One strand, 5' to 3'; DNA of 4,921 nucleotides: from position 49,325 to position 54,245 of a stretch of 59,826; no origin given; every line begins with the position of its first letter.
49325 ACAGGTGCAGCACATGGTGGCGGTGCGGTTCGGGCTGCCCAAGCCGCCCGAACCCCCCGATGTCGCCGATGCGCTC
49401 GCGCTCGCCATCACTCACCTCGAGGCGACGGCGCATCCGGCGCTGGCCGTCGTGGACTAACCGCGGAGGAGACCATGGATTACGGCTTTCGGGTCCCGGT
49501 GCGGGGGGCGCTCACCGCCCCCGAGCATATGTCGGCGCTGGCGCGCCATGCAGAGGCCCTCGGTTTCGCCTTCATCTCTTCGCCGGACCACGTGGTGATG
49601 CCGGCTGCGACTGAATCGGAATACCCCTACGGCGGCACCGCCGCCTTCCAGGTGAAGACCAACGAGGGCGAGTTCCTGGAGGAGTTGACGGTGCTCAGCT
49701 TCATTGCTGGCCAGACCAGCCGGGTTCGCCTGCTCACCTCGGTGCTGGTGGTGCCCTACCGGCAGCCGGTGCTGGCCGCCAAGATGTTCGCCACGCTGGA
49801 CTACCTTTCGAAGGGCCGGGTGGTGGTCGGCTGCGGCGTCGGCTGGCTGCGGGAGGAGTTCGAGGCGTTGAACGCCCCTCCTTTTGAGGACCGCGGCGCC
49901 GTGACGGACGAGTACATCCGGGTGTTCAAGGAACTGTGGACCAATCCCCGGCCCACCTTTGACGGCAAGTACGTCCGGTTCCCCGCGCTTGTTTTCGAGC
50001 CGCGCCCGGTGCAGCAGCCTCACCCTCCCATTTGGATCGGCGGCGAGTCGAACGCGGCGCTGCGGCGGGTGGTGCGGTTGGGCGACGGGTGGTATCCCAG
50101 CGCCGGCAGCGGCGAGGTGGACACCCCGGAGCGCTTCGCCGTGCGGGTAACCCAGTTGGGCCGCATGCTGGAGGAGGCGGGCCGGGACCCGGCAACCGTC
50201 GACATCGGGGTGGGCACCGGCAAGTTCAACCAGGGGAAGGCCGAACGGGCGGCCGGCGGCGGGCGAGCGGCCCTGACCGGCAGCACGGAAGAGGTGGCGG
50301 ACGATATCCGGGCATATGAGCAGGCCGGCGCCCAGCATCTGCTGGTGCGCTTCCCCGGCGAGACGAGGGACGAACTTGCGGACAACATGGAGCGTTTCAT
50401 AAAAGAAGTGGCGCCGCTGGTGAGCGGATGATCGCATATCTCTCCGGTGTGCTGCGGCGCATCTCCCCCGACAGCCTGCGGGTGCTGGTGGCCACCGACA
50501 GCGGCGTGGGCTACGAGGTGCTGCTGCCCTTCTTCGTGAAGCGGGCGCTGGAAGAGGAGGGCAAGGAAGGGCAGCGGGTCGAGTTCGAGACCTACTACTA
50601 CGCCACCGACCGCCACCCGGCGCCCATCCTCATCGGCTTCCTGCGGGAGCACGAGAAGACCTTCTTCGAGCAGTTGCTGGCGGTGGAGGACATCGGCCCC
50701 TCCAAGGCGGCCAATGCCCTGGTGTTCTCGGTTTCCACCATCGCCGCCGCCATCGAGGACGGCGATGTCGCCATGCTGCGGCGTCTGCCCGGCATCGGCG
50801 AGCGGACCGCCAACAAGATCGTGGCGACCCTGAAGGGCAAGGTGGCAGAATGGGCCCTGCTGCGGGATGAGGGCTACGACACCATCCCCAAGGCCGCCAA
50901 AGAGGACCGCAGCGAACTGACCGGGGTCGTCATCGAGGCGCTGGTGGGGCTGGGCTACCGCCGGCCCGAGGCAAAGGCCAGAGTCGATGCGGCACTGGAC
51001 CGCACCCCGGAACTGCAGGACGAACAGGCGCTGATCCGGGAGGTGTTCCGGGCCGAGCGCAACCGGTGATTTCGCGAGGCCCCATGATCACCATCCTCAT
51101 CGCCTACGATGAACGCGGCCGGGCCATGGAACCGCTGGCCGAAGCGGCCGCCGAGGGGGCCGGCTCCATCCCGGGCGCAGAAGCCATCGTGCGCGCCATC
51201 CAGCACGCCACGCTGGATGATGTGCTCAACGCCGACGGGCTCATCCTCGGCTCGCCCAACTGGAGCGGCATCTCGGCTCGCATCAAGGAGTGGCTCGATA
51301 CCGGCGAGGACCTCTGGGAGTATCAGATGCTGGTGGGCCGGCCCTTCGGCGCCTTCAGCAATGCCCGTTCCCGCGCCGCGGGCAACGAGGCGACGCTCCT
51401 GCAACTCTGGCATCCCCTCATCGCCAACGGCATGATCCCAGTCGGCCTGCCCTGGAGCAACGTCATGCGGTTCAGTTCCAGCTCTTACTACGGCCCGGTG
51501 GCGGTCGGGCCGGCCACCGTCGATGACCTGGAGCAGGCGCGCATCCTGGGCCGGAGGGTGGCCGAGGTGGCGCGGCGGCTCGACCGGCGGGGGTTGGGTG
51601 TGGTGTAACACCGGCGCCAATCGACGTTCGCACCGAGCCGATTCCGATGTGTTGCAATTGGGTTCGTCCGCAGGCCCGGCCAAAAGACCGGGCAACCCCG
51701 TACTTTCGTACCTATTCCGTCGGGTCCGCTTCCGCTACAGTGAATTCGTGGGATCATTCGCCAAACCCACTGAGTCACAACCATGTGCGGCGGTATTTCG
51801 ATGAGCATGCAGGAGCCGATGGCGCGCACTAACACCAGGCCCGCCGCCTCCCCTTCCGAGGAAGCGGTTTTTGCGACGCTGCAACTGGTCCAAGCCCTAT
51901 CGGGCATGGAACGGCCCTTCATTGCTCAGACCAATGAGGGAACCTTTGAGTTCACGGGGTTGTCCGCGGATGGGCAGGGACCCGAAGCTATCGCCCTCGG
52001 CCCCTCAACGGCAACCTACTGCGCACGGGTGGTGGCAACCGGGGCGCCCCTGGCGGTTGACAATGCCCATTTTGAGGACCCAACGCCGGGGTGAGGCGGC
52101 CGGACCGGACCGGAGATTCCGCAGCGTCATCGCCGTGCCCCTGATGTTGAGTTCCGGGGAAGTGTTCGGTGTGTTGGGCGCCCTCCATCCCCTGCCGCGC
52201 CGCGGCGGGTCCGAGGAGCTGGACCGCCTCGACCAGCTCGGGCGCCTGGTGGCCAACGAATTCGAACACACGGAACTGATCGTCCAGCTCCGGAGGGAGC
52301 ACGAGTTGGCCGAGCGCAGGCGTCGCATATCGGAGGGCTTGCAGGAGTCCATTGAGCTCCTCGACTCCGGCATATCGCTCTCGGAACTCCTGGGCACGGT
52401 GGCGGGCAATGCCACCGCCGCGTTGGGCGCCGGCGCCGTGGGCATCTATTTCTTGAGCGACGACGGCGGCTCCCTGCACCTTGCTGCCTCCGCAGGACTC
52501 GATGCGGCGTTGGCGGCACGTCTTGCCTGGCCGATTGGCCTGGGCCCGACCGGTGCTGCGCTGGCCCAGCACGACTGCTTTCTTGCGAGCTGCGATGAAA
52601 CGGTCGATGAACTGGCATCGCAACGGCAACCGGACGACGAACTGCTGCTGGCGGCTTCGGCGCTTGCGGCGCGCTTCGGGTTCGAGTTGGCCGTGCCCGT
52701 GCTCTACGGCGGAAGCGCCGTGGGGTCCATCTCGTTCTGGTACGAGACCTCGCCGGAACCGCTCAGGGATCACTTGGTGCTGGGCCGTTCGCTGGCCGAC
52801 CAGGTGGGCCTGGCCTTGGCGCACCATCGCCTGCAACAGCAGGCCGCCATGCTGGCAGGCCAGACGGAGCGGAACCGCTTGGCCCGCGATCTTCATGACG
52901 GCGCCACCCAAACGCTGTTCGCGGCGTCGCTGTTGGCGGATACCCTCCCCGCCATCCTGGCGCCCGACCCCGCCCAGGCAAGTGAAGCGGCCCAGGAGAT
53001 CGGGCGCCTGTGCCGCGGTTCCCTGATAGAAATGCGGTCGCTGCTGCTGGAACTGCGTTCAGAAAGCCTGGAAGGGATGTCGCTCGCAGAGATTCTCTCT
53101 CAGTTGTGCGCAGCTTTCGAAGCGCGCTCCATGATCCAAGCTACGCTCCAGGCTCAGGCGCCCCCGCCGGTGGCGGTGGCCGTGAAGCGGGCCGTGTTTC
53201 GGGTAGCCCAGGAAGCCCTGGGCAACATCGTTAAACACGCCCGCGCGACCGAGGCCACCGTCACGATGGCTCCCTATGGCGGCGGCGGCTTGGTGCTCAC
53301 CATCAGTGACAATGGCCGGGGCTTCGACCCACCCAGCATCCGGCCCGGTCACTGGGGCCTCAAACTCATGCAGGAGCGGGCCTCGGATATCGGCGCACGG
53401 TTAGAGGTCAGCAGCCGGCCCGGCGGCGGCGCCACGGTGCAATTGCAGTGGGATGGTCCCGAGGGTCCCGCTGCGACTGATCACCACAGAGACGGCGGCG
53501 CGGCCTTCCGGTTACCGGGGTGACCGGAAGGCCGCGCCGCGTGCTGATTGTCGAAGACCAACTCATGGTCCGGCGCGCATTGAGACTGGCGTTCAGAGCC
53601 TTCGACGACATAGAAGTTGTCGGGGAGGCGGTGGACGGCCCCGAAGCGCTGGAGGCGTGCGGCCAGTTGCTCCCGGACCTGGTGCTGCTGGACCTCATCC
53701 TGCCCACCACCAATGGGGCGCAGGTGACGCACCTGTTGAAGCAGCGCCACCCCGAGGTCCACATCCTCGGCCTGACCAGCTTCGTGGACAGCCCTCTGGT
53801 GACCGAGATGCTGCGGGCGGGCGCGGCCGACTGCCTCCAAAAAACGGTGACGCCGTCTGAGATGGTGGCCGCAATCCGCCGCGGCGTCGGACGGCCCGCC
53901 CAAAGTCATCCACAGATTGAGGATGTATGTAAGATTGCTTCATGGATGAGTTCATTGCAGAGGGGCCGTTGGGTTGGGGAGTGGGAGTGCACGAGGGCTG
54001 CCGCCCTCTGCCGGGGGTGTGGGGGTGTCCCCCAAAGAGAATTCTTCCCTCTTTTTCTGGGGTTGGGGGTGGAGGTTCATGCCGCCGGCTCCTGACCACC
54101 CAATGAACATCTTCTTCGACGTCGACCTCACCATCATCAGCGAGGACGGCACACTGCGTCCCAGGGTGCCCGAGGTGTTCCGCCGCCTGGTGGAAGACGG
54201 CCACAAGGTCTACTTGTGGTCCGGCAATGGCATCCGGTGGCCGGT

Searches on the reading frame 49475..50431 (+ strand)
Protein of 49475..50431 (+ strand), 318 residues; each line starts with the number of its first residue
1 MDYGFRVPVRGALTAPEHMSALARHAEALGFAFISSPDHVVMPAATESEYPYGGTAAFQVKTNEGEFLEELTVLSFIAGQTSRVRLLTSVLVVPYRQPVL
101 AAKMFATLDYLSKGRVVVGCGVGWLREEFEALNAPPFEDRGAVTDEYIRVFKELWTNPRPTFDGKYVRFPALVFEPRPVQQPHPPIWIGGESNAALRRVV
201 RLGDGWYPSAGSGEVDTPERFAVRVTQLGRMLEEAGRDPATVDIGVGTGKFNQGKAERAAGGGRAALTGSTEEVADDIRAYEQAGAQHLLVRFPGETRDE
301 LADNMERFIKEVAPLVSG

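Call 42: search_protein_families(library=pfam, proteins=[window:49475-50431:+], max_evalue=0.001)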
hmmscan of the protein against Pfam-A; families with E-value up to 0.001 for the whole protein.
window:49475-50431:+ (318 aa): 1 family
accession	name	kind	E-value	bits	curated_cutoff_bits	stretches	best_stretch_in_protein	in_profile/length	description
PF00296.26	Bac_luciferase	-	3.6e-51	174.8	27.9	1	15-247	21-225/314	Luciferase-like monooxygenase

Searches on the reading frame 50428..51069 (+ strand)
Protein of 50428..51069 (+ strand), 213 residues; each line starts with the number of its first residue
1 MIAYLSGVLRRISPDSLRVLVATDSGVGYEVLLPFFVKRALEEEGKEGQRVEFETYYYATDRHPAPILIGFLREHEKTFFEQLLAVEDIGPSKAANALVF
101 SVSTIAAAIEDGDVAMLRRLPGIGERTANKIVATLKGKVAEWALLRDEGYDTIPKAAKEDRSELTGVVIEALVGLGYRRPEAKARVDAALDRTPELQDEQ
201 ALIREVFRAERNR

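Call 42: search_protein_families(library=pfam, proteins=[window:50428-51069:+], max_evalue=0.001)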
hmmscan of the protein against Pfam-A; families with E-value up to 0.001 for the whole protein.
window:50428-51069:+ (213 aa): 4 families
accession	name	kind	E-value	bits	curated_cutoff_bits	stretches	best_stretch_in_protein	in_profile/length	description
PF14520.12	HHH_5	-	5.1e-11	43.3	27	1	80-136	1-56/57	Helix-hairpin-helix domain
PF00633.29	HHH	-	3.2e-07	30.3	24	0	113-133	9-29/30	Helix-hairpin-helix motif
PF01330.27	RuvA_N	-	4.4e-06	27.1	23.6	1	1-57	1-50/61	RuvA N terminal domain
PF07499.19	RuvA_C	-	3.5e-05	24.6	24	1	168-206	6-42/47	RuvA, C-terminal domain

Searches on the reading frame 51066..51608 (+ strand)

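Call 42: search_protein_families(library=pfam, proteins=[window:51066-51608:+], max_evalue=0.001)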
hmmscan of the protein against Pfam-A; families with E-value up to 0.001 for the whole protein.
window:51066-51608:+ (180 aa): 1 family
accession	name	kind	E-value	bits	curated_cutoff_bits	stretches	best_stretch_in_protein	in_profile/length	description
PF03358.20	FMN_red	-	4.7e-06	26.7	24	1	51-130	66-144/152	NADPH-dependent FMN reductase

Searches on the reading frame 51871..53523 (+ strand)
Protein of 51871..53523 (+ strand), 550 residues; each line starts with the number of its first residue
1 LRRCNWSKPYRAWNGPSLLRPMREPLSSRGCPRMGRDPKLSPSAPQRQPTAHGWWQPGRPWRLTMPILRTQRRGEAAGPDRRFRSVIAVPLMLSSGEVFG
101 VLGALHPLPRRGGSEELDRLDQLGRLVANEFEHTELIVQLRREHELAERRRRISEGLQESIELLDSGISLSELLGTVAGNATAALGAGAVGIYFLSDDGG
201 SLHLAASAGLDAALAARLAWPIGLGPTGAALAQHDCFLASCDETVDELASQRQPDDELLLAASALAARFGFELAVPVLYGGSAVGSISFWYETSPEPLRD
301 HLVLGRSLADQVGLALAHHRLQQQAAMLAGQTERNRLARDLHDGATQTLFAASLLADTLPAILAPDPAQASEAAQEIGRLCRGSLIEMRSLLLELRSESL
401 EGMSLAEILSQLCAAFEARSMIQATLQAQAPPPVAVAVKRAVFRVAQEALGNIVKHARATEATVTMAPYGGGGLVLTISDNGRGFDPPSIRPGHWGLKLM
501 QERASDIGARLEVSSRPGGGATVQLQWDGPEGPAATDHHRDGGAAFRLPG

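Call 42: search_protein_families(library=pfam, proteins=[window:51871-53523:+], max_evalue=0.001)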
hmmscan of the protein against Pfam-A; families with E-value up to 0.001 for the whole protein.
window:51871-53523:+ (550 aa): 6 families
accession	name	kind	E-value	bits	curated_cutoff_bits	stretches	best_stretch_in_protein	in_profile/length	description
PF07730.19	HisKA_3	-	3.8e-17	63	24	1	333-399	1-67/68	Histidine kinase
PF13185.12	GAF_2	-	2e-15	57.7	28.6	1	169-316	3-135/136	GAF domain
PF02518.31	HATPase_c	-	3.1e-12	47.4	26.4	1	440-527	4-107/111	Histidine kinase-, DNA gyrase B-, and HSP90-like ATPase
PF01590.32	GAF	-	3.3e-11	44.3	22.4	1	170-316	2-133/133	GAF domain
PF13492.12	GAF_3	-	2.4e-07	31.6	27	1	39-130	45-126/129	GAF domain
PF13581.12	HATPase_c_2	-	1.8e-06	28.4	27.4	1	418-527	11-127/127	Histidine kinase-like ATPase domain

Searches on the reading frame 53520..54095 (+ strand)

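Call 42: search_protein_families(library=pfam, proteins=[window:53520-54095:+], max_evalue=0.001)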
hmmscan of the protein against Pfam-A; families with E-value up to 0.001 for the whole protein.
window:53520-54095:+ (191 aa): 1 family
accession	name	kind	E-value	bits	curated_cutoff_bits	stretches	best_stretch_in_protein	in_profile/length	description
PF00072.30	Response_reg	-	2.8e-23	82.6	30.2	1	8-120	1-111/111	Response regulator receiver domain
